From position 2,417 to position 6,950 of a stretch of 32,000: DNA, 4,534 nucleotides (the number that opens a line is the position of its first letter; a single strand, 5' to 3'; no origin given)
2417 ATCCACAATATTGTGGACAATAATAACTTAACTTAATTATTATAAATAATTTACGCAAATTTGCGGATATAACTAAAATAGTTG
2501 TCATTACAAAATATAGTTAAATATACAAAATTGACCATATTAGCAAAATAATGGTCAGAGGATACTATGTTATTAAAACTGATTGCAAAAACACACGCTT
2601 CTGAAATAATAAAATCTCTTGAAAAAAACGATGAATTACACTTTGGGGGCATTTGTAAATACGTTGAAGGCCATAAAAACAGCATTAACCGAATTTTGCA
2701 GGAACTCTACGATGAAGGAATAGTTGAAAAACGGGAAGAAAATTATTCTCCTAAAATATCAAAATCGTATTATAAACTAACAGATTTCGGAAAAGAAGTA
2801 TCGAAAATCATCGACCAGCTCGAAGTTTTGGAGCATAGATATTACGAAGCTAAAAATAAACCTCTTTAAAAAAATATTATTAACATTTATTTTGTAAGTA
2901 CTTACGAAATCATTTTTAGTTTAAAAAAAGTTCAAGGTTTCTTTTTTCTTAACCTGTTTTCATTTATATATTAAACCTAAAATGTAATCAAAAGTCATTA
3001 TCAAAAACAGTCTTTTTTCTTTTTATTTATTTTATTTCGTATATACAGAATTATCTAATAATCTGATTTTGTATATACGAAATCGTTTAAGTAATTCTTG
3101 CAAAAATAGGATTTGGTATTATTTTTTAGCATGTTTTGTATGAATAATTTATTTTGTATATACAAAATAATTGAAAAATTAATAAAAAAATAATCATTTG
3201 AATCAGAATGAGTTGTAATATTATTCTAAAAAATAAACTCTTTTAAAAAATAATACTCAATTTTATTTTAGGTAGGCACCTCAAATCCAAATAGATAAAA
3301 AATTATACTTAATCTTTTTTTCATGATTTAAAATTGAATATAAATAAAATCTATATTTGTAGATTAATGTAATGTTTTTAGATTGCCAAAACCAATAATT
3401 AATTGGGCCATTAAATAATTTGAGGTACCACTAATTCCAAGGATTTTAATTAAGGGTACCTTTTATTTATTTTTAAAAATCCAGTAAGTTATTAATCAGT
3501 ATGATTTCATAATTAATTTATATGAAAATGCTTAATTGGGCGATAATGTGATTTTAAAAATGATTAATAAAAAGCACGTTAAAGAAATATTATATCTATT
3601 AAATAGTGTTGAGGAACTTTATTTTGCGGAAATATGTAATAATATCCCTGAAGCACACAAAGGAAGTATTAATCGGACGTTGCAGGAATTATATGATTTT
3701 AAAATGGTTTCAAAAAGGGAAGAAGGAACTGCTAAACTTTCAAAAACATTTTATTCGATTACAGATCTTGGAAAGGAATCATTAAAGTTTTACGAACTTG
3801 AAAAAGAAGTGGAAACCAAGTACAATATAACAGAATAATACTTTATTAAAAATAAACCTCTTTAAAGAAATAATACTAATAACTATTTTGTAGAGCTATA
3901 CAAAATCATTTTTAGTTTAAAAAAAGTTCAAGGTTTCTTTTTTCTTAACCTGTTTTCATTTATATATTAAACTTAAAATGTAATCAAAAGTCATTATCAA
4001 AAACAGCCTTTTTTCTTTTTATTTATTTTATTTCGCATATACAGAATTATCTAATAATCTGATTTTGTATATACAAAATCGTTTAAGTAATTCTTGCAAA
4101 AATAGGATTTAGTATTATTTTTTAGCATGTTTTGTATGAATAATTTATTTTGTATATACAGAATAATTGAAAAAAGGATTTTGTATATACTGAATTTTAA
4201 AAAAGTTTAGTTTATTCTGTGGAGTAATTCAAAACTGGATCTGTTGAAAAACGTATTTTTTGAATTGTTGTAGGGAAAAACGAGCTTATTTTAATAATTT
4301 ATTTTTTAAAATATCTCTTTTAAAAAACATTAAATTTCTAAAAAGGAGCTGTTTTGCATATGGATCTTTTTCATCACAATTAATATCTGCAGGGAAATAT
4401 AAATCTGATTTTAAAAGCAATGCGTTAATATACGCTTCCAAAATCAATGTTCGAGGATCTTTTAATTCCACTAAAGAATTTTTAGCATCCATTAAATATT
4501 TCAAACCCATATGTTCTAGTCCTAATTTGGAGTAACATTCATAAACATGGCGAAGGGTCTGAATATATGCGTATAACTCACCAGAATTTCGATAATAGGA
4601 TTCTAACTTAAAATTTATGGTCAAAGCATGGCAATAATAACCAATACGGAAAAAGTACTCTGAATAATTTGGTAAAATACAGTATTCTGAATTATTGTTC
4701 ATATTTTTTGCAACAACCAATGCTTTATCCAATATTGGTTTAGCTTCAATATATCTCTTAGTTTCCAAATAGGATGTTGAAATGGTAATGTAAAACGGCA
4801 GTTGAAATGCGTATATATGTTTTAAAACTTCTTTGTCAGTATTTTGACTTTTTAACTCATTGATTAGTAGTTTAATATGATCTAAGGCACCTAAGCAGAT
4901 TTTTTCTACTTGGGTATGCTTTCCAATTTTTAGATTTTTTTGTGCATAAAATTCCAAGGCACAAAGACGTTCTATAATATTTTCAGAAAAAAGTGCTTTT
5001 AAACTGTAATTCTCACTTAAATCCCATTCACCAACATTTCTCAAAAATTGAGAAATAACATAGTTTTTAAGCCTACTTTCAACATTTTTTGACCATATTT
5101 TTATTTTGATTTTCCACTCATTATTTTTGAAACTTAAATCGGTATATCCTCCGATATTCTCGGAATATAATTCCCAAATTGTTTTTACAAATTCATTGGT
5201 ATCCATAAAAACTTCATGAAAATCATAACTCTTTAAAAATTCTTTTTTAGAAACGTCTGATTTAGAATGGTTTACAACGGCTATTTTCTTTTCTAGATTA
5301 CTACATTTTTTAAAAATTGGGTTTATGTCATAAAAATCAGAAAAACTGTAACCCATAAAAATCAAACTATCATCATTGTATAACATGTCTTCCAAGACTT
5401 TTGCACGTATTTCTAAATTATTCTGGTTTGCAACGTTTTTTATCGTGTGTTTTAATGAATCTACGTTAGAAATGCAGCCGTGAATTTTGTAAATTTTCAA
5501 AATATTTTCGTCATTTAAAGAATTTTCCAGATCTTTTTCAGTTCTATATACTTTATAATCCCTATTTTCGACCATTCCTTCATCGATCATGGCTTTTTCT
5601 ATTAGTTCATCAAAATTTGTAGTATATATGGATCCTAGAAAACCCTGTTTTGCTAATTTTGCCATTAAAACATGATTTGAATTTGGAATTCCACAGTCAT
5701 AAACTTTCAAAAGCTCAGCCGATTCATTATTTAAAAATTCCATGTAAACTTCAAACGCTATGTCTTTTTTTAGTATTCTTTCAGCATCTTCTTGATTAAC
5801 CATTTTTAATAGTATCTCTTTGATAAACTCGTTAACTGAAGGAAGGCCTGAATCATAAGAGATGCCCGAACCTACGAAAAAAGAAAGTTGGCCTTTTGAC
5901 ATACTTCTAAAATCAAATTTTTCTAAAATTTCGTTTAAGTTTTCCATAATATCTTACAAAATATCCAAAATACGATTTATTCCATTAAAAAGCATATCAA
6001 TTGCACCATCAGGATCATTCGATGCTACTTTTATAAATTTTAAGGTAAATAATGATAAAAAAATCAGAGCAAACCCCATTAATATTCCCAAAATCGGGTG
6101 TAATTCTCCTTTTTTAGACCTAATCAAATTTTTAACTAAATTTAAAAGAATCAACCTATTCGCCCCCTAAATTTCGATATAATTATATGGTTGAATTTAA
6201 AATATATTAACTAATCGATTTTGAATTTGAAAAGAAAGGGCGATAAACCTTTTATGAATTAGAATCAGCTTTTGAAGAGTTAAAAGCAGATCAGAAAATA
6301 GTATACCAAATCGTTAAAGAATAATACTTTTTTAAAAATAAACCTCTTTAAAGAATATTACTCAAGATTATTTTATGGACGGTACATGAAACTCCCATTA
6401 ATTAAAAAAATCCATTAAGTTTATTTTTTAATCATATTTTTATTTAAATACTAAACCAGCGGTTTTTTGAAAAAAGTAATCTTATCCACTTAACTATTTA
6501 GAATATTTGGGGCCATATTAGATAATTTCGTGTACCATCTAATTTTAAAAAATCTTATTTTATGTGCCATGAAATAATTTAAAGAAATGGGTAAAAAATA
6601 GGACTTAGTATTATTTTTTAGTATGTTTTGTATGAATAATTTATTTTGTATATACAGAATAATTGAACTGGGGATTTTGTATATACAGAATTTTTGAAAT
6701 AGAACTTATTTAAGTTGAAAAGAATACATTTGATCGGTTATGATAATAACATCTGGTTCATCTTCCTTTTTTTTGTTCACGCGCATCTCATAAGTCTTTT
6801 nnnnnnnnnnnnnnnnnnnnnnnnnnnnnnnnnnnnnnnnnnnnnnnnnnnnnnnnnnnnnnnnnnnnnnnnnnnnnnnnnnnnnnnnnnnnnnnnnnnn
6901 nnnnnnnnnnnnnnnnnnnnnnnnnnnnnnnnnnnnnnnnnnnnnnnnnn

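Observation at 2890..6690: Array of at least 11 copies of a 16-bp palindrome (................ family): candidate replication origin or centromere of the element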

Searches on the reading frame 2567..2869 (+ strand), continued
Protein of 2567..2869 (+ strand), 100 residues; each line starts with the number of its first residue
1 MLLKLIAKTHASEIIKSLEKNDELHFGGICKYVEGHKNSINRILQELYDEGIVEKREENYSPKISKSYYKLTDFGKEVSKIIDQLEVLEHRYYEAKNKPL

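Call 67: fold_search(model_id=the predicted structure, library=pdb)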
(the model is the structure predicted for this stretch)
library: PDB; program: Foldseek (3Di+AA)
matches with E <= 10: 1314; with E <= 0.001: 86
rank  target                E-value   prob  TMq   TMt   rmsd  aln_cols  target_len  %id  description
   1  1yyv_A                5.0e-05  1.00  0.75  0.66   3.0       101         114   19  Putative transcriptional regulator ytfH from Salmonella typhimurium (released 2005-04-05)
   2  6xjf_A                5.3e-05  1.00  0.64  0.63   7.4        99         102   18  X-ray crystal structure of Pyrococcus furiosus general transcription factor TFE-alpha (SeMet labeled protein) (released 2020-07-08)
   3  1yyv_B                7.4e-05  1.00  0.74  0.67   3.1       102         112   19  Putative transcriptional regulator ytfH from Salmonella typhimurium (released 2005-04-05)
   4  5hs8                  7.9e-05  1.00  0.76  0.75   1.9        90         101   20  Crystal structure of the diamide-treated YodB from B. subtilis (released 2016-08-17)
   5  5hs7_B                8.4e-05  1.00  0.79  0.80   1.6        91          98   21  Reduced form of the transcriptional regulator YodB from B. subtilis (released 2016-08-17)
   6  5aip_A                1.1e-04  1.00  0.65  0.48   4.7        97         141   22  Crystal structure of NadR in complex with 4-hydroxyphenylacetate (released 2016-03-02)
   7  7el3_A                1.2e-04  1.00  0.64  0.47   9.1       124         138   16  Crystal structure of HpaR-DNA complex from Acinetobacter baumannii (released 2022-01-19)
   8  9h88_A                1.2e-04  1.00  0.63  0.57   4.5       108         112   20  Crystal structure of LmrR variant V15aY-RNYW with Val15 replaced by 3-aminotyrosine and evolved as Friedel-Crafts alky (released 2025-04-30)
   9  6xjf_G                1.3e-04  1.00  0.63  0.60   7.4        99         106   19  X-ray crystal structure of Pyrococcus furiosus general transcription factor TFE-alpha (SeMet labeled protein) (released 2020-07-08)
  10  4hqm_A                1.4e-04  1.00  0.76  0.76   2.1        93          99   25  The crystal structure of QsrR-menadione complex (released 2013-03-06)
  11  4hqe_B                1.4e-04  1.00  0.73  0.68   2.5        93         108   25  The crystal structure of QsrR-DNA complex (released 2013-03-06)
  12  1z7u_B                1.5e-04  1.00  0.79  0.73   2.3        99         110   17  Crystal Structure of the Putitive Transcriptional Regulator of MarR Family from Enterococcus faecalis V583 (released 2005-05-10)
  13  6pln_A                1.5e-04  1.00  0.64  0.61   7.8        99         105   20  X-ray crystal structure of Pyrococcus furiosus general transcription factor TFE-alpha (released 2020-07-08)
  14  6abq_A                1.6e-04  1.00  0.73  0.67   4.6       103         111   19  Crystal structure of transcription factor from Listeria monocytogenes (released 2019-06-05)
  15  6uvu_B                1.7e-04  1.00  0.61  0.55   4.2        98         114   16  Crystal structure of the AntR antimony-specific transcriptional repressor (released 2020-11-04)
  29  4rs8_A                3.5e-04  1.00  0.70  0.82   2.5        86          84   24  Apo structure of novel pNOB8 plasmid centromere binding protein (released 2015-09-16)
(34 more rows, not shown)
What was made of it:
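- Closest known: HxlR/DUF24, PadR and MarR-type wHTH repressors and their 16-20-bp palindromic operators. Same: These are the best fold matches to wHTH1 (call 67).
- AspA (4rs8) is among the fold matches, with TM 0.70/0.82 and 24% identity (call 67).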

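Call 79: search_protein_families(library=phrogs, proteins=[window:2567-2869:+, L091:6405-7640:-], max_evalue=0.001)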
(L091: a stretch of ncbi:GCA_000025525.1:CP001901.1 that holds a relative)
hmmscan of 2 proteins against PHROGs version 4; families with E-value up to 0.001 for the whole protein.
window:2567-2869:+ (100 aa): 6 families
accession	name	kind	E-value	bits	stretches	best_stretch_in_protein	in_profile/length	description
phrog_11195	-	unknown function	3e-06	27.7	1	2-86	17-99/122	-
phrog_11046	-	transcription regulation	7.9e-06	26.7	1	13-86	13-84/94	transcriptional regulator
phrog_12817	-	transcription regulation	3.4e-05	24.8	1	18-85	82-146/151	transcriptional regulator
phrog_1687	-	transcription regulation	9.8e-05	23.4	1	8-85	65-144/162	MarR family transcrition regulator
phrog_10086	-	DNA, RNA and nucleotide metabolism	0.00014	23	1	21-87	28-90/91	HTH DNA binding protein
phrog_4278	-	unknown function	0.00062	20.6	1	31-78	60-103/127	-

L091:6405-7640:- (411 aa): 3 families
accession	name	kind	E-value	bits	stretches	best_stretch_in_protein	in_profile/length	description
phrog_21215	-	unknown function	7.3e-05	23.6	1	12-57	13-56/69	-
phrog_633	-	transcription regulation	9.2e-05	23.9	1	12-66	5-59/111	transcriptional regulator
phrog_1687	-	transcription regulation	0.00016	22.7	1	8-65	65-122/162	MarR family transcrition regulator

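Call 81: find_related_loci(query=A3, collection=viral_contigs, flank=4000)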
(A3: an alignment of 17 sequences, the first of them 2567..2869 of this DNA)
Query A3 (100 aa) in viral_contigs; peptide patterns used: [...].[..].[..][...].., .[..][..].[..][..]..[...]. (x = any residue, [..] = any of these).
89 stretches matched a pattern; 1 encode a relative of the query (tblastn E <= 1e-3); 1 distinct loci.
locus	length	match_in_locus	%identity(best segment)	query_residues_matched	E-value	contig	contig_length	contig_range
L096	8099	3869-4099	40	2-78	2e-17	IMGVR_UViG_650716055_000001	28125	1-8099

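Call 85: search_protein_families(library=pfam, proteins=[L096:1245-3458:-, L096:1-978:-, L096:959-1222:-, L096:3481-3678:-, L096:3839-4189:+, L087:2223-4403:-], max_evalue=0.001)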
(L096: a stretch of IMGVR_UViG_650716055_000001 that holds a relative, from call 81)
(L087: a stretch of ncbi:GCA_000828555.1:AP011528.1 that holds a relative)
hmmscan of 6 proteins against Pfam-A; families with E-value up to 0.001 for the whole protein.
L096:1245-3458:- (737 aa): 6 families
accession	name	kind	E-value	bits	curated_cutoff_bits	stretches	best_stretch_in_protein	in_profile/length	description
PF00493.29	MCM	-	1.5e-67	227.5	23.3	1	320-537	1-222/224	MCM P-loop domain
PF17855.7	MCM_lid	-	3e-20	72.9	27.4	1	566-646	2-86/87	MCM AAA-lid domain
PF17207.9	MCM_OB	-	4.9e-15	55.9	24.8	1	166-269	2-104/126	MCM OB domain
PF01078.27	Mg_chelatase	-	9.1e-07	28.9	20.3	1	422-491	92-161/207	Magnesium chelatase, subunit ChlI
PF07728.20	AAA_5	-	4.7e-05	23.9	22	1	373-490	1-125/139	AAA domain (dynein-related subfamily)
PF22798.2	DUF5817_CT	-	0.0004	20.6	29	0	678-733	3-52/54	DUF5817, C-terminal domain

L096:1-978:- (325 aa): 3 families
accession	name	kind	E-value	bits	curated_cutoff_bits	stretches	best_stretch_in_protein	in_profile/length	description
PF00589.27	Phage_integrase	-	1.3e-35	123.1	27.1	1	149-312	10-170/172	Phage integrase family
PF13495.12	Phage_int_SAM_4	-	2.3e-14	54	27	1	29-107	1-76/85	Phage integrase, N-terminal SAM-like domain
PF13102.12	Phage_int_SAM_5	-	8.2e-05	23.3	22.3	1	29-110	5-83/98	Phage integrase SAM-like domain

L096:959-1222:- (87 aa): 1 family
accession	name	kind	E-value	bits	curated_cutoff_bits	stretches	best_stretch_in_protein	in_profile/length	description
PF10802.14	DUF2540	-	7.4e-26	90.5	25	1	10-81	2-71/75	Protein of unknown function (DUF2540)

L096:3481-3678:- (65 aa): 1 family
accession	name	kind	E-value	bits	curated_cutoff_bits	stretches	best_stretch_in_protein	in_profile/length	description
PF09853.14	DUF2080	-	5.1e-09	36.2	21.5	1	6-52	2-48/50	Putative transposon-encoded protein (DUF2080)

L096:3839-4189:+ (116 aa): 14 families
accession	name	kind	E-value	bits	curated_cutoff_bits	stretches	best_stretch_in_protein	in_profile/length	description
PF01022.26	HTH_5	-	2e-09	37.6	22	1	22-64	6-47/47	Bacterial regulatory protein, arsR family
PF13601.12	HTH_34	-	8.6e-09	35.9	27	1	22-88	4-69/80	Winged helix DNA-binding domain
PF03551.20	PadR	-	1.2e-06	28.9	27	1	41-88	26-73/75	Transcriptional regulator PadR-like family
PF12802.13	MarR_2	-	1.3e-06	28.9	27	1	23-64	10-52/61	MarR family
PF12840.13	HTH_20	-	6.7e-06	26.4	27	1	22-63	8-49/51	Helix-turn-helix domain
PF02002.24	TFIIE_alpha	-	1.7e-05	25.1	22.9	1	15-100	10-96/105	TFIIE alpha subunit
PF01047.28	MarR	-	2.5e-05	24.5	24.6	1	23-64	8-49/59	MarR family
PF14947.12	HTH_45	-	3.6e-05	24.1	25.5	1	20-88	8-66/77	Winged helix-turn-helix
PF01978.25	TrmB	-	4.7e-05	23.6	25.6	1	25-78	16-63/68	Sugar-specific transcriptional regulator TrmB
PF13463.12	HTH_27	-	4.9e-05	24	22.2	1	22-84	7-68/68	Winged helix DNA-binding domain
PF01638.23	HxlR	-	0.00019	21.6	20.8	1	23-86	10-71/91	HxlR-like helix-turn-helix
PF10007.15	DUF2250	-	0.0002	21.8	24.4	0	14-94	4-83/93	Uncharacterized protein conserved in archaea (DUF2250)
PF13412.12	HTH_24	-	0.00021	21.2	21.9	1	20-63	5-48/48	Winged helix-turn-helix DNA-binding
PF09339.16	HTH_IclR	-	0.00052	20.2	22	1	22-64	7-50/52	IclR helix-turn-helix domain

L087:2223-4403:- (726 aa): 1 family
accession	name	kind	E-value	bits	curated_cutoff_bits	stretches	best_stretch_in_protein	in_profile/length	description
PF19263.5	DUF5906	-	0.00041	21.4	27.6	0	324-428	1-106/114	Family of unknown function (DUF5906)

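Call 91: search_dna_similar(query=window:2567-2869:+, collection=plasmids, mode=protein, max_evalue=0.001, max_rows=15)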
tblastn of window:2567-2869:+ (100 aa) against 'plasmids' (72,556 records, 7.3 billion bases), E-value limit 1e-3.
No match.

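Call 92: search_dna_similar(query=window:2567-2869:+, collection=phages, mode=protein, max_evalue=0.01, max_rows=10)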
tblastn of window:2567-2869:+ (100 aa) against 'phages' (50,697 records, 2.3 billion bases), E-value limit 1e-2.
No match.

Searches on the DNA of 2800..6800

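Call 96: search_rna_families(source=window, start=2800, end=6800, threshold=evalue, max_evalue=1)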
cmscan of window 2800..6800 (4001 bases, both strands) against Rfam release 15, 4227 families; matches with E-value up to 1: 0.
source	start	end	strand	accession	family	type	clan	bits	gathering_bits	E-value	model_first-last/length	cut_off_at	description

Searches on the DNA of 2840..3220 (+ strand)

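Call 35: search_dna_similar(query=window:2840-3220:+, collection=plasmids, mode=distant, max_evalue=0.01)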
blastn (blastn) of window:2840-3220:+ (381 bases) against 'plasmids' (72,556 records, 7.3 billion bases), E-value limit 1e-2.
Records with a match: 3; places in all: 3; records where one place covers at least 80% of the query: 0.
Best place of each record, by identity: 80-90% 3.
By first word of the organism name: Candidatus 2; Clostridium 1.
By predicted mobility (MOB-suite, as given by PLSDB): non-mobilizable 2; mobilizable 1.
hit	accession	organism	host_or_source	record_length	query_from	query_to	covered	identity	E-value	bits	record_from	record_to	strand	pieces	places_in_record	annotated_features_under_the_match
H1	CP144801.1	Candidatus Stammera capleta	insect metagenome,tissue sample,midgut ...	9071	309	372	17%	80.0%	2e-4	54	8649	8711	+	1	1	record has no annotation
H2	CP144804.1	Candidatus Stammera capleta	insect metagenome,tissue sample,midgut ...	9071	309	372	17%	80.0%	2e-4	54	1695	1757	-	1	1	record has no annotation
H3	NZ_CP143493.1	Clostridium perfringens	pig,fecal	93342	14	65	14%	81.8%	8e-3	49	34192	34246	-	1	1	urease accessory protein UreD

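Call 36: search_dna_similar(query=window:2840-3220:+, collection=phages, mode=distant, max_evalue=0.01)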
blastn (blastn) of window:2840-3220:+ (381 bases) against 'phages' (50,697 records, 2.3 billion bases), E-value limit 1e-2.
No match.
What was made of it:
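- Tried and rejected: blastn of modA and tblastn of wHTH1 against plasmids and phages found nothing related (calls 35, 36, 91, 92).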
